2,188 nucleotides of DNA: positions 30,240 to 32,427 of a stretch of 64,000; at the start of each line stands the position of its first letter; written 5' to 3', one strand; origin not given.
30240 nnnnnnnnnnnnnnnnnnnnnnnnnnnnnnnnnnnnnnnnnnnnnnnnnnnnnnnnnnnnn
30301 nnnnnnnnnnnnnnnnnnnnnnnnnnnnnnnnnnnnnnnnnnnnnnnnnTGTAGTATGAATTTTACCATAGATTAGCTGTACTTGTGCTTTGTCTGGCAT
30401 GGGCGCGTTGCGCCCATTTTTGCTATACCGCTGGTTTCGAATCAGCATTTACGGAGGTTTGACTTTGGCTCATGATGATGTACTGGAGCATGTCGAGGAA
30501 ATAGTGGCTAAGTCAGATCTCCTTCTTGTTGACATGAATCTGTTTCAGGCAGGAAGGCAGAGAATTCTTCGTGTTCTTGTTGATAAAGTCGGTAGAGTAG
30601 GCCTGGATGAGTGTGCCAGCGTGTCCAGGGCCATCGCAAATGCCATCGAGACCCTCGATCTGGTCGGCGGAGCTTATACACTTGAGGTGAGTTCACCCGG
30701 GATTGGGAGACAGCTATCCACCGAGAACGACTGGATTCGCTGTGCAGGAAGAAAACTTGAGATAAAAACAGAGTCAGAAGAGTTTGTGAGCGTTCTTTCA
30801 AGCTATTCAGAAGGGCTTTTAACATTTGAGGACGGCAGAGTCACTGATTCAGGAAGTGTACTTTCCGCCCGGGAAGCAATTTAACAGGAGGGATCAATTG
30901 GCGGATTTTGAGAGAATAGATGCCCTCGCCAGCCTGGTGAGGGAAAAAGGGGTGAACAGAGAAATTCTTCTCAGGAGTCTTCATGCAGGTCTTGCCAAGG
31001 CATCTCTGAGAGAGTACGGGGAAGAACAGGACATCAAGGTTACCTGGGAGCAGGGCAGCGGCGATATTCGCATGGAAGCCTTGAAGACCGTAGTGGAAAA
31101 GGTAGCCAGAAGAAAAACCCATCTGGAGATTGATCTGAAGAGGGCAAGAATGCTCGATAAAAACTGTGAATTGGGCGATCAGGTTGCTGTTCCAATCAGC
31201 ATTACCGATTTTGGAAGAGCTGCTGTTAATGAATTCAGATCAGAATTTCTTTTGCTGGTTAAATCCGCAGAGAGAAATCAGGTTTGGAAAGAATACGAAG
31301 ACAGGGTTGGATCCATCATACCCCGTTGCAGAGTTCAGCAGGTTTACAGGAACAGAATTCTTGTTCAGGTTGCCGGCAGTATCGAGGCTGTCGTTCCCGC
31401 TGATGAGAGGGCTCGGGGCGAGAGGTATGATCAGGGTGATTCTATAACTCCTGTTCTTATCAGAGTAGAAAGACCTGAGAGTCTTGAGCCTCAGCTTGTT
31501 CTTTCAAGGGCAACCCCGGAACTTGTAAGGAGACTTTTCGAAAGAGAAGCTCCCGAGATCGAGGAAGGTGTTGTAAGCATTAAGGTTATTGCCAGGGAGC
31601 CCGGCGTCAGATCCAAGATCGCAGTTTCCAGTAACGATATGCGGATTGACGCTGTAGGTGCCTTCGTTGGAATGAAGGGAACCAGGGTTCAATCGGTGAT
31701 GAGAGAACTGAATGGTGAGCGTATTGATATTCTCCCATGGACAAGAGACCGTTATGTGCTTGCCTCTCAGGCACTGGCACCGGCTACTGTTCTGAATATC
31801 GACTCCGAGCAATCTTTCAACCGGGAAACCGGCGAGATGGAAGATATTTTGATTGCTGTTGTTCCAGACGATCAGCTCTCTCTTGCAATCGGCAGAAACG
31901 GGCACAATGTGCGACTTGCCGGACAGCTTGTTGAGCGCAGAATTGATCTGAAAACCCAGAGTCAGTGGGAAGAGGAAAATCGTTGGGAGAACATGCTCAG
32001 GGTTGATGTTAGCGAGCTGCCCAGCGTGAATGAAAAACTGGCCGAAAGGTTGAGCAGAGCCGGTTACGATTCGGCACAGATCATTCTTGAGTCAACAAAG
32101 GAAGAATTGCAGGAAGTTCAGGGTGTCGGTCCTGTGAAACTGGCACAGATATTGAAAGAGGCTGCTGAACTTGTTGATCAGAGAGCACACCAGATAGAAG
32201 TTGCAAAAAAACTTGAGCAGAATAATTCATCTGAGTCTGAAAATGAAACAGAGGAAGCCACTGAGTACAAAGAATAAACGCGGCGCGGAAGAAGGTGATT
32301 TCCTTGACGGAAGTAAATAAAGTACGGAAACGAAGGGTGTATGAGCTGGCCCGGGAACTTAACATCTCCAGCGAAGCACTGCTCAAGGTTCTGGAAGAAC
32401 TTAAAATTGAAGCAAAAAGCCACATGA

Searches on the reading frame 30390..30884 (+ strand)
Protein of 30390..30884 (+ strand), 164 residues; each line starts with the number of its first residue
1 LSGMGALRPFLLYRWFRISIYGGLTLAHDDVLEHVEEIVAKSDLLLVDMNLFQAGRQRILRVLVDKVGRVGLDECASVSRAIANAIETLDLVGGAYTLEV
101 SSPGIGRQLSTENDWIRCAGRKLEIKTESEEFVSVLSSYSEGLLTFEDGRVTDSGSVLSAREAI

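Call 17: search_protein_families(library=pfam, proteins=[window:30390-30884:+], max_evalue=0.001)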
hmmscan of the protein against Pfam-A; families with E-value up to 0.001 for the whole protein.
window:30390-30884:+ (164 aa): 1 family
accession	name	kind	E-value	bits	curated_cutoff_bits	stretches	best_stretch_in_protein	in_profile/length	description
PF02576.22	RimP_N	-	2.9e-20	72.9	22.7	1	35-105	2-72/73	RimP N-terminal domain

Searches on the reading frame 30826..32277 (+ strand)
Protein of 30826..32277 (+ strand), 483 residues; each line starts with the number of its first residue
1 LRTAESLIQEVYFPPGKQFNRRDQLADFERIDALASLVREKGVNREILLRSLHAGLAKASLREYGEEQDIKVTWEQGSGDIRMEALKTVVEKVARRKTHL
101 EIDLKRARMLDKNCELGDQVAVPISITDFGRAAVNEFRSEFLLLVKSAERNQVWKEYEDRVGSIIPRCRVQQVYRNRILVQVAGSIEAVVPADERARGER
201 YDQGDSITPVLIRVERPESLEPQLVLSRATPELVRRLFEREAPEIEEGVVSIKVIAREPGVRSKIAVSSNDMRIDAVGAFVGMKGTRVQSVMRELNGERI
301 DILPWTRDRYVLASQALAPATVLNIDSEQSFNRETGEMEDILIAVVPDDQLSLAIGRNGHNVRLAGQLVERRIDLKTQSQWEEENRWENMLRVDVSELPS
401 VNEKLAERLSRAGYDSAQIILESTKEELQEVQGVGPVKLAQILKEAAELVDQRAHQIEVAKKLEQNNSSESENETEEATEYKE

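Call 17: search_protein_families(library=pfam, proteins=[window:30826-32277:+], max_evalue=0.001)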
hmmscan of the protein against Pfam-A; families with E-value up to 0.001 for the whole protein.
window:30826-32277:+ (483 aa): 3 families
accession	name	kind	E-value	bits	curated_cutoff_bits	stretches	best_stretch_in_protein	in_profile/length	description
PF13184.12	KH_5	-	5.9e-25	87.6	27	1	259-325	1-67/69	NusA-like KH domain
PF08529.16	NusA_N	-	4.6e-22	78.9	23.8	1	31-151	3-119/119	NusA N-terminal domain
PF14520.12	HHH_5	-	1.3e-08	35.6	27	1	395-447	4-56/57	Helix-hairpin-helix domain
